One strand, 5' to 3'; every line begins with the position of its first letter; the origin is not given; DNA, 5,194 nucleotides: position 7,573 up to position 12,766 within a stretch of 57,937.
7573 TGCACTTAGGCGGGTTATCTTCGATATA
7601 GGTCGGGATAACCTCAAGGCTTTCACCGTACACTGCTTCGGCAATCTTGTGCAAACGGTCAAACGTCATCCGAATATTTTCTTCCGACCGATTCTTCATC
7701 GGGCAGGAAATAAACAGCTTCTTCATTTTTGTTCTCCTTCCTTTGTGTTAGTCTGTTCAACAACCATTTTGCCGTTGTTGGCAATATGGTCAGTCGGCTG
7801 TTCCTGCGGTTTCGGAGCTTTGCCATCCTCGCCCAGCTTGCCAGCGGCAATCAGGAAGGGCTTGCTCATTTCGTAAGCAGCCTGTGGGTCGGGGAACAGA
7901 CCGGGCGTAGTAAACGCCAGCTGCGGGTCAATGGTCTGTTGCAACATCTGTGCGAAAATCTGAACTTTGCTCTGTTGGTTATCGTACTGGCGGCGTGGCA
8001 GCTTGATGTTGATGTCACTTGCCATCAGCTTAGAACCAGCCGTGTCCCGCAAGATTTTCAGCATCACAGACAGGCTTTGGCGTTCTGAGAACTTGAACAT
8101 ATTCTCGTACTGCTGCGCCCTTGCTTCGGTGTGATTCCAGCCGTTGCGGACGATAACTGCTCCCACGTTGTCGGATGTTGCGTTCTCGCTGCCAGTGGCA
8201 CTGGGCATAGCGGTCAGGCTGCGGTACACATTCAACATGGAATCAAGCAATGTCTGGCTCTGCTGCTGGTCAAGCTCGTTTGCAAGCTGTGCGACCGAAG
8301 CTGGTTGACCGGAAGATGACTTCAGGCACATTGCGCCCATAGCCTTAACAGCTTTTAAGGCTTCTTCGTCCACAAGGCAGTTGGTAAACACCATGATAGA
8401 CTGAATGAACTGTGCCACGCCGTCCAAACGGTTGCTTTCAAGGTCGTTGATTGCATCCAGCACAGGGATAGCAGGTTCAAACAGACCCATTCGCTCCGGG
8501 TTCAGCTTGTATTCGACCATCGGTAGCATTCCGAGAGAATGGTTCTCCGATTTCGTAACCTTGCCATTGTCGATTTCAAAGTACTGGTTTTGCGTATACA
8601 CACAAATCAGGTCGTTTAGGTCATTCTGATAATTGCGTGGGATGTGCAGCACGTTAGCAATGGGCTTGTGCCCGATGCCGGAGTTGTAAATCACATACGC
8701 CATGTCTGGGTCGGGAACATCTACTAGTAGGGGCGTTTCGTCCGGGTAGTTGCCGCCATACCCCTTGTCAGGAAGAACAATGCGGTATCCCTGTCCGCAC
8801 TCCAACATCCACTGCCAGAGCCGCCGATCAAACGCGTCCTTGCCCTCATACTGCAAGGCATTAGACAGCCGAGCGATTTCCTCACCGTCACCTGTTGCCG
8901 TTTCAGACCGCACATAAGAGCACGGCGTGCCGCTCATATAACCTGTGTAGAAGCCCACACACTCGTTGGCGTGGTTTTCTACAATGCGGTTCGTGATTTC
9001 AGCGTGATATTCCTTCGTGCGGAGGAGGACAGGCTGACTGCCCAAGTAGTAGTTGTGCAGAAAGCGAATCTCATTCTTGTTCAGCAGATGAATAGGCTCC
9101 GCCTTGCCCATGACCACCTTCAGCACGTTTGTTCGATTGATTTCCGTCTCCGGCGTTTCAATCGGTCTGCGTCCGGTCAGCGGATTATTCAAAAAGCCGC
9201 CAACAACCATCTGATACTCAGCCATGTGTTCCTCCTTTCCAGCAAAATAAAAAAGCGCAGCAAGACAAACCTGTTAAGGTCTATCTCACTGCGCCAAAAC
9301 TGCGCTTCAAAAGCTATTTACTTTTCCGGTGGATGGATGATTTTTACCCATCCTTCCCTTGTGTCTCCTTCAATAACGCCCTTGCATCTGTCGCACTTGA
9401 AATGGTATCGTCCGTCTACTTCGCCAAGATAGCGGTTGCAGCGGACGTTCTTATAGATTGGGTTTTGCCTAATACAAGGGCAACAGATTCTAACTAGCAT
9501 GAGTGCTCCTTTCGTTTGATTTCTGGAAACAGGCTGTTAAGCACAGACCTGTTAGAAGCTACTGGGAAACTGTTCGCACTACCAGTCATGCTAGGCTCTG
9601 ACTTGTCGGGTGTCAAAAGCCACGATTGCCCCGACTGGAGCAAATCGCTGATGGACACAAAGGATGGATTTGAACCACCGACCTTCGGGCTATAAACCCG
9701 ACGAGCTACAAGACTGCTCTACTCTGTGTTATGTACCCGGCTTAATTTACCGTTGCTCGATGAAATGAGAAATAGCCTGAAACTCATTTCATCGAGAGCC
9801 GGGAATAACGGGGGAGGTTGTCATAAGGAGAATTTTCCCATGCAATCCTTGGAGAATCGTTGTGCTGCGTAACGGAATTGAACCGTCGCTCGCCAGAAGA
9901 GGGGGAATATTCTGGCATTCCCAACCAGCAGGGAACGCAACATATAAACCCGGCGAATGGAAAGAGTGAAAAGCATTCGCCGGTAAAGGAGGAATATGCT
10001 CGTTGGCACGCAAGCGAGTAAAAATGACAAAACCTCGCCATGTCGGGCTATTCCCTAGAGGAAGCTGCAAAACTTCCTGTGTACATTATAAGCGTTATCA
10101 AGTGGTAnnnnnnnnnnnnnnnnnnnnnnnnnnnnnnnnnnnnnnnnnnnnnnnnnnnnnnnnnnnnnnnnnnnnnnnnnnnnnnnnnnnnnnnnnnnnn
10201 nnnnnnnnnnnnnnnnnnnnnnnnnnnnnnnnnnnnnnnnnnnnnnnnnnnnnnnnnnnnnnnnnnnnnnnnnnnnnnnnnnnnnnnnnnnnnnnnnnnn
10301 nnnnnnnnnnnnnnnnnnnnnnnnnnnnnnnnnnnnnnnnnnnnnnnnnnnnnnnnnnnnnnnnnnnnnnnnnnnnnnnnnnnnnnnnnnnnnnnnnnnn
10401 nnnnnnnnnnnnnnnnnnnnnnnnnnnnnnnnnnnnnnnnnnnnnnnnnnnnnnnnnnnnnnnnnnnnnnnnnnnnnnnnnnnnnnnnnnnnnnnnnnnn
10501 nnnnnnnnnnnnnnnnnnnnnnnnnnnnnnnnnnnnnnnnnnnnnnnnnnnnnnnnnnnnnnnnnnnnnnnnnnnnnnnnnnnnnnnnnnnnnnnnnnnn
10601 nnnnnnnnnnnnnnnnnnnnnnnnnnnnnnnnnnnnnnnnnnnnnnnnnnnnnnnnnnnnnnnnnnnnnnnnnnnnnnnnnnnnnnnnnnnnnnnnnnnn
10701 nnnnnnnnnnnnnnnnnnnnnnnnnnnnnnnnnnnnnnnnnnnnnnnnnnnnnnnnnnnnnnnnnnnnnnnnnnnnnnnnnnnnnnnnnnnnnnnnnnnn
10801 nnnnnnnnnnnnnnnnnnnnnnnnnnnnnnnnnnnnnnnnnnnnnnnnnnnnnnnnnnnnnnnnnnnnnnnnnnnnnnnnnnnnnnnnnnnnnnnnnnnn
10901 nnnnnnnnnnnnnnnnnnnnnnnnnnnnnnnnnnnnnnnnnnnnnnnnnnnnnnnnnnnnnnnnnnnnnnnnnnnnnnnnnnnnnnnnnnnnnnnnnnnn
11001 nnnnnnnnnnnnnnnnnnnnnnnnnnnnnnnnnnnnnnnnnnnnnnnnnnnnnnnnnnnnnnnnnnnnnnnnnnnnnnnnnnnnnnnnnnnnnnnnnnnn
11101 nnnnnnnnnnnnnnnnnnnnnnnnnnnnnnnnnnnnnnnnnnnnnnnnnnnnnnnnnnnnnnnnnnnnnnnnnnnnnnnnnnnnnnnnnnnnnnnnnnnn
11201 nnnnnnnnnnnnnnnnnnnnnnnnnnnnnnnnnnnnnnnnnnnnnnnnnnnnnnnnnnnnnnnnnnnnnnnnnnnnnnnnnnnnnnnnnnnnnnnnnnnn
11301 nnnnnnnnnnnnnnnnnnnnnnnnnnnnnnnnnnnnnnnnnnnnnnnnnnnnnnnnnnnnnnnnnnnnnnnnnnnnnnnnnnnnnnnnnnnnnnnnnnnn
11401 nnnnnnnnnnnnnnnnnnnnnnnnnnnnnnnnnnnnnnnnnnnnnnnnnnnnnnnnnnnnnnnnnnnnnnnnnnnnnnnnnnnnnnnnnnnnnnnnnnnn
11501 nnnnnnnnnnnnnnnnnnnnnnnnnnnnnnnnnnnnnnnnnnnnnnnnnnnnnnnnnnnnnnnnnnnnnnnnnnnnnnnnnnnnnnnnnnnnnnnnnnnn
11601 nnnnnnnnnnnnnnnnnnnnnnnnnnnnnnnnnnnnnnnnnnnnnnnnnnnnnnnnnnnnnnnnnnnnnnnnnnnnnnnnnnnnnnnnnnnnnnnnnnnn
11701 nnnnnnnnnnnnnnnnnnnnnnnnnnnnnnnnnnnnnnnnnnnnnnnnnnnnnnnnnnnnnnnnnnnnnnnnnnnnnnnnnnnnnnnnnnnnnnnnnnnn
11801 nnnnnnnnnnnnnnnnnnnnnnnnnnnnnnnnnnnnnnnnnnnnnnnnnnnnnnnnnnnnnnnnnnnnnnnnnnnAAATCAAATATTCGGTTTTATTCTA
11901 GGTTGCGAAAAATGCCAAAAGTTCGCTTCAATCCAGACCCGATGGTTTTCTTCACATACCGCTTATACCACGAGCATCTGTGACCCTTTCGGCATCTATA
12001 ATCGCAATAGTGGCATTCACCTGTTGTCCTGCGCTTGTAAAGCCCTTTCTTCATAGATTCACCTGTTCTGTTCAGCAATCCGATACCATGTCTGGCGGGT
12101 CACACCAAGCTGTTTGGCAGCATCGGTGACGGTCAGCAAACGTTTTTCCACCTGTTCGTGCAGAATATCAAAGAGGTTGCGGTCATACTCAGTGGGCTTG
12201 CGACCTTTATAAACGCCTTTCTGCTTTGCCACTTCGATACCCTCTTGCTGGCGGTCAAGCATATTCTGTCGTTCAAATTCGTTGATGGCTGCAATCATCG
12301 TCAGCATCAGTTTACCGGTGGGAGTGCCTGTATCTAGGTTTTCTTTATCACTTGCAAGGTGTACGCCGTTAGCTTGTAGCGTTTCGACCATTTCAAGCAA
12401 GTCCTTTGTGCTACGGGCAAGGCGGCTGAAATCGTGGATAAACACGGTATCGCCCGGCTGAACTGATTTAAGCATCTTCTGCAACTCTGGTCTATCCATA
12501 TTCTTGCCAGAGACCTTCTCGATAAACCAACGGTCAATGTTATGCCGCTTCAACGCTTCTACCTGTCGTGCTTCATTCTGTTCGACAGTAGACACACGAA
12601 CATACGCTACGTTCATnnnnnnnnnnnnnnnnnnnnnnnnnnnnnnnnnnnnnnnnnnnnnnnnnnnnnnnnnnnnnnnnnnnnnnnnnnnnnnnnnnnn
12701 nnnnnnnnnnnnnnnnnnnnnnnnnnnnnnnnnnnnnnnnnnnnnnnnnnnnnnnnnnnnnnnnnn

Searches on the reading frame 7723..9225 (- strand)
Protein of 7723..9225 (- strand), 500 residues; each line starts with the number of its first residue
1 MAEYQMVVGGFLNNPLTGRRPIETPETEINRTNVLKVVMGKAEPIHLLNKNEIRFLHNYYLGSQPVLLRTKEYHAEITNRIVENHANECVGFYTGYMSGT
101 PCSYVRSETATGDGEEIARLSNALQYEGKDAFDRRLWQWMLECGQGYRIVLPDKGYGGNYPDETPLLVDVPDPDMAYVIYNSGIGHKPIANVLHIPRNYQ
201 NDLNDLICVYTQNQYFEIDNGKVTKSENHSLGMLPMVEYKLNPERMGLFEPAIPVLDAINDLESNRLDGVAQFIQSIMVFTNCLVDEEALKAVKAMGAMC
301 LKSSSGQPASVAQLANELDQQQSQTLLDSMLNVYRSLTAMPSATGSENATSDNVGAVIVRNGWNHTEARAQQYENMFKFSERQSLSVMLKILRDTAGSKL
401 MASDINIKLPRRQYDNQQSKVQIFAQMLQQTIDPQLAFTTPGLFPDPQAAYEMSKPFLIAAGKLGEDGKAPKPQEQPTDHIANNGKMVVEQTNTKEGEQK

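Call 38: search_dna_similar(query=window:7723-9225:-, collection=plasmids, mode=protein, max_rows=15)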
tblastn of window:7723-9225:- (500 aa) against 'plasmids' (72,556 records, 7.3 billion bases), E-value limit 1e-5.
Records with a match: 8; places in all: 8; records where one place covers at least 80% of the query: 0.
Best place of each record, by identity: <60% 8.
By first word of the organism name: Enterococcus 3; Vagococcus 2; Monoglobus 1; Latilactobacillus 1; Apilactobacillus 1.
By predicted mobility (MOB-suite, as given by PLSDB): non-mobilizable 7; mobilizable 1.
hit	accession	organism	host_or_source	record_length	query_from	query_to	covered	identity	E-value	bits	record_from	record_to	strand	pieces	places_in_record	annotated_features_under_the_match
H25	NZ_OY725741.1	Monoglobus pectinilyticus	-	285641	56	317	52%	27.4%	1e-15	88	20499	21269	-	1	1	phage portal protein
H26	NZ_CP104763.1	Enterococcus raffinosus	-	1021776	56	306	50%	28.5%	4e-15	86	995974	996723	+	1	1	record has no annotation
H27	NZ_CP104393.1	Enterococcus raffinosus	fermented food (Meju)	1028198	56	306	50%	28.1%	1e-14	84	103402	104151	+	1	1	record has no annotation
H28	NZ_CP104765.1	Enterococcus raffinosus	Homo sapiens,urine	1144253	56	306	50%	28.1%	1e-14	84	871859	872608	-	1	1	record has no annotation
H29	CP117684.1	Latilactobacillus curvatus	Pig,Single cell,feces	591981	50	279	46%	26.3%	6e-8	63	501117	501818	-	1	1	phage portal protein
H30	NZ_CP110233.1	Vagococcus intermedius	Poultry meat,whole organism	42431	46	288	49%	23.4%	2e-9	68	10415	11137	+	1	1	phage portal protein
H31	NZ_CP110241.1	Vagococcus intermedius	Poultry meat,whole organism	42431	46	288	49%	23.4%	2e-9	68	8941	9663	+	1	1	phage portal protein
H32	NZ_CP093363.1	Apilactobacillus apisilvae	Austroplebeia australis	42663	46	284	48%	23.5%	6e-10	70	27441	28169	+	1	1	phage portal protein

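Call 39: search_dna_similar(query=window:7723-9225:-, collection=phages, mode=protein, max_rows=25)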
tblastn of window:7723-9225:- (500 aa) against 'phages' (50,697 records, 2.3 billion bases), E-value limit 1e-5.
Records with a match: 325; places in all: 325; records where one place covers at least 80% of the query: 18.
Best place of each record, by identity: 95-99% 1; 90-95% 1; <60% 323.
By first word of the organism name: Streptococcus 197; Lactococcus 34; Staphylococcus 31; Listeria 15; Bacteriophage 12; Oenococcus 8; Bacillus 7; Lactobacillus 5; Brochothrix 4; Enterococcus 4; and 6 more.
By host as written in the record: Streptococcus thermophilus 68; - 33; Staphylococcus pseudintermedius 15; Lactococcus lactis 13; Streptococcus thermophilus ST47795 10; Streptococcus thermophilus ST64987 8; Listeria monocytogenes 5; Staphylococcus pseudintermedius E140 5; and 125 more.
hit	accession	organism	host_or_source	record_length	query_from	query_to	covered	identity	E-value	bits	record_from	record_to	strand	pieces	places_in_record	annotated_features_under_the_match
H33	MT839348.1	Bacteriophage sp.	human fecal samples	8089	1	476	95%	95.2%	0e+0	918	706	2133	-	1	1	record has no annotation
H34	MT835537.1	Bacteriophage sp.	human fecal samples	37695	16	457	88%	39.6%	8e-89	303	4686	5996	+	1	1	record has no annotation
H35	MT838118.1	Bacteriophage sp.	human fecal samples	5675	18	458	88%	35.2%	7e-61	221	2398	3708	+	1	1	record has no annotation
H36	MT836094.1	Bacteriophage sp.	human fecal samples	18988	16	473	92%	33.5%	3e-74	261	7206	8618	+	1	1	record has no annotation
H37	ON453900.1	Clostridium phage Maintenon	[Clostridium] innocuum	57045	4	460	91%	32.2%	3e-67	240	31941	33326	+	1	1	portal protein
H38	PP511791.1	Dulem virus 39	Propithecus coquereli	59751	18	455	88%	30.4%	2e-48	185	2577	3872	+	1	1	portal protein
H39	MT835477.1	Bacteriophage sp.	human fecal samples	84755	16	460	89%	25.9%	2e-24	113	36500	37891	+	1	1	record has no annotation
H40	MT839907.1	Bacteriophage sp.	human fecal samples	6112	16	463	90%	24.8%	3e-23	109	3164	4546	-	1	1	record has no annotation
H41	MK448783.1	Streptococcus phage Javan503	Streptococcus pyogenes MGAS10750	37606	60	469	82%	24.5%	2e-9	66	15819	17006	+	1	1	portal protein | hypothetical protein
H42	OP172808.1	Eggerthella phage EL753P1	Eggerthella lenta DA753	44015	44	428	77%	25.5%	4e-28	124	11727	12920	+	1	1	hypothetical protein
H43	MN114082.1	Listeria phage LP-010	Listeria monocytogenes J1-208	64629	54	468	83%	20.3%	2e-10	69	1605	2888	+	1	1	hypothetical protein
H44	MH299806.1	Listeria phage LP-KV022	Listeria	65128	54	468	83%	20.3%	2e-10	69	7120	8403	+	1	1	portal protein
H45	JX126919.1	Listeria phage LP-110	-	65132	54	468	83%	20.3%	2e-10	69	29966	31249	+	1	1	portal protein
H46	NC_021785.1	Listeria phage LP-110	-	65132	54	468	83%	20.3%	2e-10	69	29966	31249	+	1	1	portal protein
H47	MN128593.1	Listeria phage LP-031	Listeria monocytogenes FSL F6-367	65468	54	468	83%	20.3%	2e-10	69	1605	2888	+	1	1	hypothetical protein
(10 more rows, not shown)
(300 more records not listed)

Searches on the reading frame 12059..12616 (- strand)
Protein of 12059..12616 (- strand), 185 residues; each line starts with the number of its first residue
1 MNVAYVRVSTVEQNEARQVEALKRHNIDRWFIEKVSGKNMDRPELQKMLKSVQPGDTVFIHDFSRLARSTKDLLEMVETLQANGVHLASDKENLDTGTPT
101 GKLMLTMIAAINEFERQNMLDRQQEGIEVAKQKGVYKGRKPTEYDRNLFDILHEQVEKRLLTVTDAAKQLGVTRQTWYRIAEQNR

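Call 41: search_protein_families(library=phrogs, max_evalue=0.001, proteins=[window:12059-12616:-])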
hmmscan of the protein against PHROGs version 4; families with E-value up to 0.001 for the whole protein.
window:12059-12616:- (185 aa): 4 families
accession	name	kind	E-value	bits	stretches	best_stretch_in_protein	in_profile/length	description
phrog_125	-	DNA, RNA and nucleotide metabolism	1.5e-61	209.1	1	1-184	21-203/254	DNA invertase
phrog_95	-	integration and excision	3.3e-35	122.8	1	4-157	92-253/651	integrase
phrog_8275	-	DNA, RNA and nucleotide metabolism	1.3e-10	42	1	2-50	2-50/51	DNA invertase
phrog_6620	-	integration and excision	1.5e-06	28.9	1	2-88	58-153/201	transposase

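Call 70: find_related_loci(query=window:12059-12616:-, collection=viral_contigs, flank=6000)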
Query window:12059-12616:- (185 aa) in viral_contigs; peptide patterns used: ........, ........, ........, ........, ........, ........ (x = any residue, [..] = any of these).
172 stretches matched a pattern; 137 encode a relative of the query (tblastn E <= 1e-3); the best 80 are kept; 80 distinct loci.
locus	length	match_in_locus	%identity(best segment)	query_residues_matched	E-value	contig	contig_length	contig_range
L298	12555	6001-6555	100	1-185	5e-125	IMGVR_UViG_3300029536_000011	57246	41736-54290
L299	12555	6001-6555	100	1-185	5e-125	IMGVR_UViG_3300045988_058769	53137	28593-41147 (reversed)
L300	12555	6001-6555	100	1-185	5e-125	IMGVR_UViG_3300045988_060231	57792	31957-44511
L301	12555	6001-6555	99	1-185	2e-124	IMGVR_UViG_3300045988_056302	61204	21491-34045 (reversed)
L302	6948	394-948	99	1-185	7e-125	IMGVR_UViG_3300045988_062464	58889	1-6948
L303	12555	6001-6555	99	1-185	2e-124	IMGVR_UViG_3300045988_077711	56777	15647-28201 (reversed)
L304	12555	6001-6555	99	1-185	7e-125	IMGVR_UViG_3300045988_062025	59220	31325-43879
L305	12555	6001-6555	99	1-185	2e-124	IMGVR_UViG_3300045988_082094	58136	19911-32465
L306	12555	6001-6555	99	1-185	2e-124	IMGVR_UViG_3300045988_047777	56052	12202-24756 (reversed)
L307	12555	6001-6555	99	1-185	7e-125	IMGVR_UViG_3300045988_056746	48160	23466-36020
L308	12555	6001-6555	99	1-185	2e-124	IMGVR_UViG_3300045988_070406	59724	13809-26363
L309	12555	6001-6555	99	1-185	2e-124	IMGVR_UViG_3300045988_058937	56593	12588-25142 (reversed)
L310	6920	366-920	99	1-185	7e-125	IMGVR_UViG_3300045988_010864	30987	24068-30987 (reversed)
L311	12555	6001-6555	99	1-185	2e-124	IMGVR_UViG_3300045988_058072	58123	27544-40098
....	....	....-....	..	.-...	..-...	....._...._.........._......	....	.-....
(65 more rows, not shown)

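Call 75: search_protein_families(library=ncbifam, max_evalue=0.001, proteins=[window:12059-12616:-])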
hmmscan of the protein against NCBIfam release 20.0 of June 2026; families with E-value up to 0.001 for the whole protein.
window:12059-12616:- (185 aa): 8 families
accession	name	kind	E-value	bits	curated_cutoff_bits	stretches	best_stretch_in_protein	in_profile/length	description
NF047343.1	SCCmet_CcrB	equivalog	1.7e-25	89.7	900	1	25-146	43-167/542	cassette chromosome recombinase CcrB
NF041201.1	recomb_XisF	equivalog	7.5e-21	74.6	375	1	3-146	2-152/465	fdxN element excision recombinase XisF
NF009949.0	PRK13413.1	equivalog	1e-15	58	272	1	1-181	1-193/203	master DNA invertase Mpi family serine-type recombinase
NF047347.1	SCCmet_CcrC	equivalog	1.1e-11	44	900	1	26-128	42-147/558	cassette chromosome recombinase CcrC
NF049883.1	resolv_YneB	equivalog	1.2e-07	31.4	175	1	13-142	23-150/211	YneB family resolvase-like protein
NF047344.1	SCCmet_CcrA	equivalog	1.2e-07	31.3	700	1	3-144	5-157/442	cassette chromosome recombinase CcrA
NF033518.0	transpos_IS607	equivalog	1.9e-05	24.3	110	1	3-87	57-149/187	IS607 family transposase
TIGR01764.1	excise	domain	0.00026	21.3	28.8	1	160-185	1-26/49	excisionase family DNA-binding protein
